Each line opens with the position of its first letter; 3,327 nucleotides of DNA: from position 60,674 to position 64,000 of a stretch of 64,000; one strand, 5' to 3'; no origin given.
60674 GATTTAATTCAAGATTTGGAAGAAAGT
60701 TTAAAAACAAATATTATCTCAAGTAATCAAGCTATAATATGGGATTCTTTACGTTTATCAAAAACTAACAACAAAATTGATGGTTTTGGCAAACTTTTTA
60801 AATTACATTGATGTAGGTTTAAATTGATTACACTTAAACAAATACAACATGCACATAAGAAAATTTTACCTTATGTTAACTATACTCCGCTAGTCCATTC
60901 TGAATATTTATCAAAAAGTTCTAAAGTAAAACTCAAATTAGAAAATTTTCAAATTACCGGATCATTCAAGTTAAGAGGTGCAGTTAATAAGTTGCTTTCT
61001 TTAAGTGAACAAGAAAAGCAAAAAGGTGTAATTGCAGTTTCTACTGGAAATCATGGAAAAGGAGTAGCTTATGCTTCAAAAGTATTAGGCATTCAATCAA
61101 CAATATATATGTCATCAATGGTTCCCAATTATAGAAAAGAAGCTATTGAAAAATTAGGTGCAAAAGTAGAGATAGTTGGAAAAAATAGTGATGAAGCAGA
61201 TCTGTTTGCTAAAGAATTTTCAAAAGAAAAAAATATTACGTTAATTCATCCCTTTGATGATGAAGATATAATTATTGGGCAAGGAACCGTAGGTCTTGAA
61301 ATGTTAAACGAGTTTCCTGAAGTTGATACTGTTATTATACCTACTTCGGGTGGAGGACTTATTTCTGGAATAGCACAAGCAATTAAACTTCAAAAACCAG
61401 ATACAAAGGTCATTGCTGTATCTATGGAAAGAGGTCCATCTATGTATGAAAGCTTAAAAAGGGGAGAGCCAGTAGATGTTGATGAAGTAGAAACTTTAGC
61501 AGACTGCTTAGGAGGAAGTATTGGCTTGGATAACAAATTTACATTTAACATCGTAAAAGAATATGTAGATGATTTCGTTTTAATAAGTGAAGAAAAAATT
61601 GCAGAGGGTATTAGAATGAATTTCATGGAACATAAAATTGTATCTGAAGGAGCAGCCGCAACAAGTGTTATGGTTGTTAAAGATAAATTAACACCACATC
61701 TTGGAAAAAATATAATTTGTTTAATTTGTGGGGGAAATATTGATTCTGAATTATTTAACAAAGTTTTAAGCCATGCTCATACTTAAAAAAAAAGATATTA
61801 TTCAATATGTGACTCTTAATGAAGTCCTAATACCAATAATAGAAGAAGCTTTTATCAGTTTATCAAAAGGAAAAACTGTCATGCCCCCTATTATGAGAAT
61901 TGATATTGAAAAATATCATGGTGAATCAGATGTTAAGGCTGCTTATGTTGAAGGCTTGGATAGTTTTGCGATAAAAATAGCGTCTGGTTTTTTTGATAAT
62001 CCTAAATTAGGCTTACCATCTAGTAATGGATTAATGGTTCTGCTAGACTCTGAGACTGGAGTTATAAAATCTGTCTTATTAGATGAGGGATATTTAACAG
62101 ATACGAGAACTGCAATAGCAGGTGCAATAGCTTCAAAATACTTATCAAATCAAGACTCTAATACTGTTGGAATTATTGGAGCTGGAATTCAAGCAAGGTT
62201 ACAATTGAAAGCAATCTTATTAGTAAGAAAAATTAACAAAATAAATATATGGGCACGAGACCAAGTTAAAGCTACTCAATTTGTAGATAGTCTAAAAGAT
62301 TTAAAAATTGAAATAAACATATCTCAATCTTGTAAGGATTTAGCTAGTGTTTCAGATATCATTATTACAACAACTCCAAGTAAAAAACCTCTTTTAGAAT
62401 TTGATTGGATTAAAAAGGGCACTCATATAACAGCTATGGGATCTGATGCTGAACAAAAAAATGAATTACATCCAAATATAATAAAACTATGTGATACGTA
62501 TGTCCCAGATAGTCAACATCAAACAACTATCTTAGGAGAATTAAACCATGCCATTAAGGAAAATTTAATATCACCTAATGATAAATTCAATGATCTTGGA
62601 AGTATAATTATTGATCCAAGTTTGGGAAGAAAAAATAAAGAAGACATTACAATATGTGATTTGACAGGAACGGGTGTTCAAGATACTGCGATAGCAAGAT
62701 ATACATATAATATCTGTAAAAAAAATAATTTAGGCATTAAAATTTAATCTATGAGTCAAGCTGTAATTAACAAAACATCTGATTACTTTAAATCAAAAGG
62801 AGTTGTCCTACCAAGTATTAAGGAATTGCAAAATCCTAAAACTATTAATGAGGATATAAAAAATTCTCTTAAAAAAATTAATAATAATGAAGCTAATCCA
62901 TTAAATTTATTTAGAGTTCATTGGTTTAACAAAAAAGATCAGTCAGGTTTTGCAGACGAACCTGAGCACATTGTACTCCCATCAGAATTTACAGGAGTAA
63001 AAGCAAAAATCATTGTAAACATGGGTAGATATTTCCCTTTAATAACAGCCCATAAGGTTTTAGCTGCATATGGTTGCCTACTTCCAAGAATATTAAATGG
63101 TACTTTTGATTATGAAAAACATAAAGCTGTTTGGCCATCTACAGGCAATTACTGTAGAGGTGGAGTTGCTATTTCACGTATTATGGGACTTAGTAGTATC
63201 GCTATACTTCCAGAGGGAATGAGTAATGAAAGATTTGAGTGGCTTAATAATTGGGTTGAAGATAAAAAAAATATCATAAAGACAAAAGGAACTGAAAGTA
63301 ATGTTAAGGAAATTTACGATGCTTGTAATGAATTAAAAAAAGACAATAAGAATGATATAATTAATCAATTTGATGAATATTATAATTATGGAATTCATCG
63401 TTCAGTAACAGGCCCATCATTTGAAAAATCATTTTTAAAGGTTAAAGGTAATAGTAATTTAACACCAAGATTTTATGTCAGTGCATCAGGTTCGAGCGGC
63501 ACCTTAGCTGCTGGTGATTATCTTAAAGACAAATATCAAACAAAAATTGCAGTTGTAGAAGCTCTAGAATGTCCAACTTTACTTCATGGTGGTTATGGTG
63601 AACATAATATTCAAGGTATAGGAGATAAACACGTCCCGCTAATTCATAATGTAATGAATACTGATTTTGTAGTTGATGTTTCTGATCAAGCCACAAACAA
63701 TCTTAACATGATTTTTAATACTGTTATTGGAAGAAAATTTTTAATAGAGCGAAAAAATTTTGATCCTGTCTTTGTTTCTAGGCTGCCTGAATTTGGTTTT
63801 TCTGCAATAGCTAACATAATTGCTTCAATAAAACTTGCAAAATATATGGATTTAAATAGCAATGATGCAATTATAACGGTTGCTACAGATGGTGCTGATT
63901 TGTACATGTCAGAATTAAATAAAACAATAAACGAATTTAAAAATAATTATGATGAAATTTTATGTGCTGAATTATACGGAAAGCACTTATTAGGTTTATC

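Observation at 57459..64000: Non-canonical eutABC-like operon led by an arginine:glycine-amidinotransferase homologue and followed by a long CysK-fold enzyme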

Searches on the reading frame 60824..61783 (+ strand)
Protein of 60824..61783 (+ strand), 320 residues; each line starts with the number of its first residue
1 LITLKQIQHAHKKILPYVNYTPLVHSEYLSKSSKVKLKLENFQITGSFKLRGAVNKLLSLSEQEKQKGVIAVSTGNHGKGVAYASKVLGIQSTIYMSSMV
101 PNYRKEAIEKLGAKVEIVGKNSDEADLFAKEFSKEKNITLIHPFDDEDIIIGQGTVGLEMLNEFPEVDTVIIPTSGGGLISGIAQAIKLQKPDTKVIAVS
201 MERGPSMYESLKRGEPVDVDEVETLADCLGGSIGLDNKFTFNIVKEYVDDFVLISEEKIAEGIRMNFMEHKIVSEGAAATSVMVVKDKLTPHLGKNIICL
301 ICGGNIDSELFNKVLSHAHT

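Call 5: search_protein_families(library=pfam, proteins=[window:60824-61783:+], max_evalue=0.01)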
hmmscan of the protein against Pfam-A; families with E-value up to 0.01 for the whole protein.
window:60824-61783:+ (320 aa): 1 family
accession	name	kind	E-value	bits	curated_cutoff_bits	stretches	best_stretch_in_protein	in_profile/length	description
PF00291.31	PALP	-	2.1e-74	250.9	35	1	15-303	2-295/295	Pyridoxal-phosphate dependent enzyme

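Call 6: search_protein_families(library=ncbifam, proteins=[window:60824-61783:+], max_evalue=0.01)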
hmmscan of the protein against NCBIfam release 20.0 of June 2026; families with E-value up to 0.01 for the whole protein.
window:60824-61783:+ (320 aa): 43 families (the best 25 are shown)
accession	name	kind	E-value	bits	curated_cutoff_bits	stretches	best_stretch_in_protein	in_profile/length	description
NF005680.0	PRK07476.1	equivalog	5.3e-115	383.8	413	1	2-318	5-323/326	hydroxyectoine utilization dehydratase EutB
TIGR02991.1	ectoine_eutB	equivalog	5e-106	354.2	413.35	1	2-315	1-315/317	hydroxyectoine utilization dehydratase EutB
TIGR01127.1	ilvA_1Cterm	equivalog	4.4e-95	318.9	378.75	1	21-316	1-296/380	threonine ammonia-lyase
NF005292.0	PRK06815.1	equivalog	2.3e-92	309.5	371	1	4-316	5-318/320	threonine/serine dehydratase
NF005600.0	PRK07334.1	equivalog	5.7e-89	298.5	496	1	1-316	9-322/408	threonine ammonia-lyase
NF006389.0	PRK08638.1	equivalog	5.8e-87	291.7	453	1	2-317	9-326/333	bifunctional threonine ammonia-lyase/L-serine ammonia-lyase TdcB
NF006094.0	PRK08246.1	subfamily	3.6e-73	246.7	331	1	1-309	4-307/310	serine/threonine dehydratase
NF006390.0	PRK08639.1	equivalog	2.9e-72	244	421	1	2-314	7-323/418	threonine ammonia-lyase IlvA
TIGR02079.1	THD1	equivalog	3e-69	233.8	440.55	1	6-315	2-316/410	threonine ammonia-lyase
NF006674.0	PRK09224.1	subfamily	3.7e-69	233.7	577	1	17-309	22-317/508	threonine ammonia-lyase IlvA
NF005454.0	PRK07048.1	equivalog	5e-68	229.6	452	1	2-317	7-322/324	threo-3-hydroxy-L-aspartate ammonia-lyase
TIGR01124.1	ilvA_2Cterm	equivalog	6e-67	226.3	411.3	1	19-309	16-309/499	threonine ammonia-lyase, biosynthetic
NF045641.2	BHydaspDhtseBhcB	equivalog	2.4e-63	214.1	550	1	3-308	3-307/312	beta-hydroxyaspartate dehydratase BhcB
NF005147.0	PRK06608.1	equivalog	4.6e-62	209.8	380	1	4-318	8-323/339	serine/threonine dehydratase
NF009130.0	PRK12483.1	subfamily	1.6e-56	191.9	801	1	21-309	38-329/521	threonine ammonia-lyase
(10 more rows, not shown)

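Call 63: search_dna_similar(query=window:60824-61783:+, collection=plasmids, mode=protein, max_rows=25)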
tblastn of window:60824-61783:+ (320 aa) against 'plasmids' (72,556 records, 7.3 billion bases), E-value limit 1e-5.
Records with a match: 1237; places in all: 1504; records where one place covers at least 80% of the query: 1157.
Best place of each record, by identity: <60% 1237.
By first word of the organism name: Rhizobium 147; Sinorhizobium 141; Ralstonia 137; Pseudosulfitobacter 90; Klebsiella 71; Streptomyces 54; Bacillus 53; Pantoea 47; Leisingera 27; Azospirillum 25; and 122 more.
By predicted mobility (MOB-suite, as given by PLSDB): non-mobilizable 734; conjugative 265; mobilizable 238.
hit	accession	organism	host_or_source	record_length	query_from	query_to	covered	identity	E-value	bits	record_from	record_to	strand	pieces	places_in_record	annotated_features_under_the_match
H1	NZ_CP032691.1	Rhizobium sp. CCGE532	Phaseolus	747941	1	315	98%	46.5%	5e-80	271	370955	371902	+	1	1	eutB: hydroxyectoine utilization dehydratase EutB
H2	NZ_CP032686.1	Rhizobium sp. CCGE531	Phaseolus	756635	1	315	98%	46.5%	5e-80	271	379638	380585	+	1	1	eutB: hydroxyectoine utilization dehydratase EutB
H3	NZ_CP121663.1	Rhizobium sp. CB3090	Gliricidia sp.,cell culture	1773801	1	316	99%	46.1%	2e-80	273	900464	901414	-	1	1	record has no annotation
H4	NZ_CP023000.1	Rhizobium sp. 11515TR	Cell culture,agricultural soil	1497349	1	316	99%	46.1%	3e-79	269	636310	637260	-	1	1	record has no annotation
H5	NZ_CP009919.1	Priestia megaterium NBRC 15308 = ATCC 14581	Microbial isolate culture,environmental ...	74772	2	317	99%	45.9%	4e-66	231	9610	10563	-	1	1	eutB: hydroxyectoine utilization dehydratase EutB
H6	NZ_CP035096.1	Priestia megaterium NBRC 15308 = ATCC 14581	single cell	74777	2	317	99%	45.9%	4e-66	231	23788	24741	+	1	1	eutB: hydroxyectoine utilization dehydratase EutB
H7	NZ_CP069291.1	Priestia megaterium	microbe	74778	2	317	99%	45.9%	4e-66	231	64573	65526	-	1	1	eutB: hydroxyectoine utilization dehydratase EutB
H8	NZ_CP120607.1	Priestia megaterium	cell culture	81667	2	317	99%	45.9%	4e-66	231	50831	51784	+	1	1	eutB: hydroxyectoine utilization dehydratase EutB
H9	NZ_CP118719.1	Priestia aryabhattai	Pure isolate,Tap water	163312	2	317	99%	45.9%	4e-66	231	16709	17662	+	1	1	eutB: hydroxyectoine utilization dehydratase EutB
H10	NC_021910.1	Rhizobium etli bv. mimosae str. Mim1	Mimosa affinis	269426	1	315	98%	46.1%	4e-81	275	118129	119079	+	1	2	eutB: hydroxyectoine utilization dehydratase EutB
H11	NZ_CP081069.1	Leisingera caerulea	-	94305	2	315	98%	46.2%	2e-78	267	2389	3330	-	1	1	eutB: hydroxyectoine utilization dehydratase EutB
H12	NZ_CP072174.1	Rhizobium sp. AB2/73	Phyla canescens,cell culture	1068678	1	315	98%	45.7%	8e-80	271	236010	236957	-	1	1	record has no annotation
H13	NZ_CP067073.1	Rhizobium sp. AB2/73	Phyla canescens,cell culture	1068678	1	315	98%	45.7%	8e-80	271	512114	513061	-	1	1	record has no annotation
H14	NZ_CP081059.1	Leisingera aquaemixtae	-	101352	2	315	98%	45.6%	1e-76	262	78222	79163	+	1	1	eutB: hydroxyectoine utilization dehydratase EutB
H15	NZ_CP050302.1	Phyllobacterium sp. 628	Oxytropis pumilio,cell culture,root ...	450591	2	316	98%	45.3%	1e-68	239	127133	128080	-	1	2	eutB: hydroxyectoine utilization dehydratase EutB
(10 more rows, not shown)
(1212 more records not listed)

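Call 64: get_annotated_region(hit=H14, flank=10000)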
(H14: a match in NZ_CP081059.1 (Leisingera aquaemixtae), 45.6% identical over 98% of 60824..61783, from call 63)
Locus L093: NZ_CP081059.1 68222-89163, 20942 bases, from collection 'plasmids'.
description: Leisingera aquaemixtae strain M602 plasmid unnamed1, complete sequence
organism: Leisingera aquaemixtae (NCBI taxid 1396826)
taxonomy: Bacteria; Pseudomonadota; Alphaproteobacteria; Rhodobacterales; Roseobacteraceae; Leisingera; Leisingera aquaemixtae
host: -; source: -; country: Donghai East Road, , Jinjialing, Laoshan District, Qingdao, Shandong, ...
typing (MOB-suite, as given by PLSDB): non-mobilizable
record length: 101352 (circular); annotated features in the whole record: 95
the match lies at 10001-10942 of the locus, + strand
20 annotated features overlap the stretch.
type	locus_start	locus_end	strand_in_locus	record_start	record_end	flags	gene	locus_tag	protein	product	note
CDS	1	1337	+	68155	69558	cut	-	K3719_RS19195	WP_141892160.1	aldehyde dehydrogenase family protein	-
CDS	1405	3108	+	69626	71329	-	-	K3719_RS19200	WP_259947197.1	AMP-binding protein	-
CDS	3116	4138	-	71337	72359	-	-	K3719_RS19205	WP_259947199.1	GSU2403 family nucleotidyltransferase fold protein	-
CDS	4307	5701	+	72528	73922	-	-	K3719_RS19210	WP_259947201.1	PLP-dependent aminotransferase family protein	-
CDS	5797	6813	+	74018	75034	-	dctP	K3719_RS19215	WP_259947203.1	TRAP transporter substrate-binding protein DctP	GO:0055085 - transmembrane transport [Evidence IEA]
CDS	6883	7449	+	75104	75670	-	-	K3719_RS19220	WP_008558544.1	TRAP transporter small permease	-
CDS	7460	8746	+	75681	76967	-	-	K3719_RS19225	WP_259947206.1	TRAP transporter large permease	GO:0008643 - carbohydrate transport [Evidence IEA]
CDS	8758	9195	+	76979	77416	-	-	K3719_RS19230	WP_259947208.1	universal stress protein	-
CDS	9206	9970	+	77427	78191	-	eutA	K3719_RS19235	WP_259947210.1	ectoine utilization protein EutA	GO:0042400 - ectoine catabolic process [Evidence IEA]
CDS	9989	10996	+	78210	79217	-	eutB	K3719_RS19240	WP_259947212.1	hydroxyectoine utilization dehydratase EutB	GO:0042400 - ectoine catabolic process [Evidence IEA]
CDS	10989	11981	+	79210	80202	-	eutC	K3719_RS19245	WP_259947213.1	ectoine utilization protein EutC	GO:0042400 - ectoine catabolic process [Evidence IEA]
CDS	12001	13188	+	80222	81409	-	doeA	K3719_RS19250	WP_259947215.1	ectoine hydrolase DoeA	GO:0042400 - ectoine catabolic process [Evidence IEA]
CDS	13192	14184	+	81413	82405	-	doeB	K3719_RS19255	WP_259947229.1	N(2)-acetyl-L-2,4-diaminobutanoate deacetylase DoeB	GO:0042400 - ectoine catabolic process [Evidence IEA]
CDS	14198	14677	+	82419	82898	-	-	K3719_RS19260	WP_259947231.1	Lrp/AsnC family transcriptional regulator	-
CDS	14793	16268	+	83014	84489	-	-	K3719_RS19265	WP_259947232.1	NAD-dependent succinate-semialdehyde dehydrogenase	-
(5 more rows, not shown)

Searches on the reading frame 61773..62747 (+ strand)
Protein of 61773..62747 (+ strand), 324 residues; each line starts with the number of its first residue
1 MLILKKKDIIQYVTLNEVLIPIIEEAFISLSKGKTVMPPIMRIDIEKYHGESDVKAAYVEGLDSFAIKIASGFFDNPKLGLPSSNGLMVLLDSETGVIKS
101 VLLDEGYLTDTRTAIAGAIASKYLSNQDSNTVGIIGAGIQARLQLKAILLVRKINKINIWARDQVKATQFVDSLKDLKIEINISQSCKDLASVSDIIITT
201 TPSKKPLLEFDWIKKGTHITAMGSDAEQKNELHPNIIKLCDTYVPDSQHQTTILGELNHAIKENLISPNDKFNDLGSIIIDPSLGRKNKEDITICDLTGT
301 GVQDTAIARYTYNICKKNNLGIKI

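Call 5: search_protein_families(library=pfam, proteins=[window:61773-62744:+], max_evalue=0.01)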
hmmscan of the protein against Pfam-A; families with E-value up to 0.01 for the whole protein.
window:61773-62744:+ (324 aa): 2 families
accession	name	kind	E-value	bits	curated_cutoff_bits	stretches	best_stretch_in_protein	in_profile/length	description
PF02423.21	OCD_Mu_crystall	-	8e-70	235.7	24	1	5-316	7-311/314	Ornithine cyclodeaminase/mu-crystallin family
PF01488.26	Shikimate_DH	-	9.5e-11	42.4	24.3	1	119-217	2-99/138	Shikimate / quinate 5-dehydrogenase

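Call 6: search_protein_families(library=ncbifam, proteins=[window:61773-62744:+], max_evalue=0.01)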
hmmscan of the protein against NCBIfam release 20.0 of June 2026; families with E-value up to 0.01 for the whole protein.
window:61773-62744:+ (324 aa): 20 families
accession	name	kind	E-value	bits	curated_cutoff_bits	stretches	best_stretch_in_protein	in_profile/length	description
NF006141.0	PRK08291.1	equivalog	2.2e-133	444.3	408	1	1-322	4-326/330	cyclodeaminase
TIGR02992.1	ectoine_eutC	equivalog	1.6e-123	411.9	471.65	1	1-321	1-322/326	ectoine utilization protein EutC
NF005296.0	PRK06823.1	equivalog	7.8e-88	294.5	438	1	1-312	1-310/315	ornithine cyclodeaminase family protein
TIGR02371.1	ala_DH_arch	equivalog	9.4e-73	245.2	409.15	1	2-324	3-322/325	alanine dehydrogenase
NF006379.0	PRK08618.1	equivalog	3.8e-63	213.8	417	1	1-324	1-324/326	ornithine cyclodeaminase family protein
NF045643.1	ImmsucRedBhcD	equivalog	7.4e-53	180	500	1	1-323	1-318/321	iminosuccinate reductase BhcD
NF004793.0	PRK06141.1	equivalog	3.6e-45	154.3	322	1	3-316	3-312/314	bifunctional Delta(1)-pyrroline-2-carboxylate/Delta(1)-piperideine-2-carboxylate reductase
NF005762.1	PRK07589.1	equivalog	5.3e-34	117.7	350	1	63-322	63-316/334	ornithine cyclodeaminase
TIGR03944.1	dehyd_SbnB_fam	equivalog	3.9e-32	111.6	326.9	1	1-324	1-324/327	2,3-diaminopropionate biosynthesis protein SbnB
NF004848.0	PRK06199.1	subfamily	9.2e-24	84.2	362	1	73-323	100-369/379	tyramine oxidase subunit B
NF005603.0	PRK07340.1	equivalog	2.3e-22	79.6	266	1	68-252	67-248/307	delta(1)-pyrroline-2-carboxylate reductase family protein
NF045512.1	PyrPipCarbRedLhpI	equivalog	9.7e-19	67.6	400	1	18-257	16-248/298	bifunctional Delta(1)-pyrroline-2-carboxylate/Delta(1)-piperideine-2-carboxylate reductase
NF005011.0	PRK06407.1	subfamily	2.2e-14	53.4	337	1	101-308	91-292/302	ornithine cyclodeaminase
TIGR01035.1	hemA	equivalog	1.2e-08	34.4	209.55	1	116-213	167-260/416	glutamyl-tRNA reductase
NF000744.0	PRK00045.1-3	equivalog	6.5e-06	25.3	429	1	125-235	181-279/447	glutamyl-tRNA reductase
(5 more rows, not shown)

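Call 7: find_encoding_contigs(protein=window:61773-62747:+, flank=10000, max_places=8)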
Protein window:61773-62747:+ (324 aa): no gene with exactly this product is on record in the collection.

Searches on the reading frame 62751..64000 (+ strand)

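Call 5: search_protein_families(library=pfam, proteins=[window:62751-64000:+], max_evalue=0.01)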
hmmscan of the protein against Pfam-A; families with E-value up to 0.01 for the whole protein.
window:62751-64000:+ (416 aa): 1 family
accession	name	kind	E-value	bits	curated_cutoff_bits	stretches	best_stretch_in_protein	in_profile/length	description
PF00291.31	PALP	-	3.1e-08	33.7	35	1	101-293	37-223/295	Pyridoxal-phosphate dependent enzyme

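Call 6: search_protein_families(library=ncbifam, proteins=[window:62751-64000:+], max_evalue=0.01)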
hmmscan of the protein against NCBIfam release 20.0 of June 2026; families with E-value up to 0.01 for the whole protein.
window:62751-64000:+ (416 aa): 7 families
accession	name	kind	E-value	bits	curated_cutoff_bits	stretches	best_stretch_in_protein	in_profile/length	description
TIGR01139.1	cysK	equivalog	4.2e-20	72.2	350.95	1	125-315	59-242/298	cysteine synthase A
TIGR01136.1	cysKM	subfamily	1.7e-19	70.3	344.15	1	127-316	61-243/299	cysteine synthase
NF007989.0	PRK10717.1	equivalog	8.1e-14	51.4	387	1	128-389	70-316/334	cysteine synthase A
NF008735.0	PRK11761.1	equivalog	3.3e-09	36.4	413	1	139-317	79-241/296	cysteine synthase CysM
TIGR01138.1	cysM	equivalog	8.2e-07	28.8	394.2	1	140-387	76-286/290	cysteine synthase B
TIGR01137.1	cysta_beta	equivalog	4.6e-06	25.6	510.25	1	127-316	66-255/457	cystathionine beta-synthase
TIGR03945.1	PLP_SbnA_fam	equivalog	2.1e-05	23.8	349.95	1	100-315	36-244/304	2,3-diaminopropionate biosynthesis protein SbnA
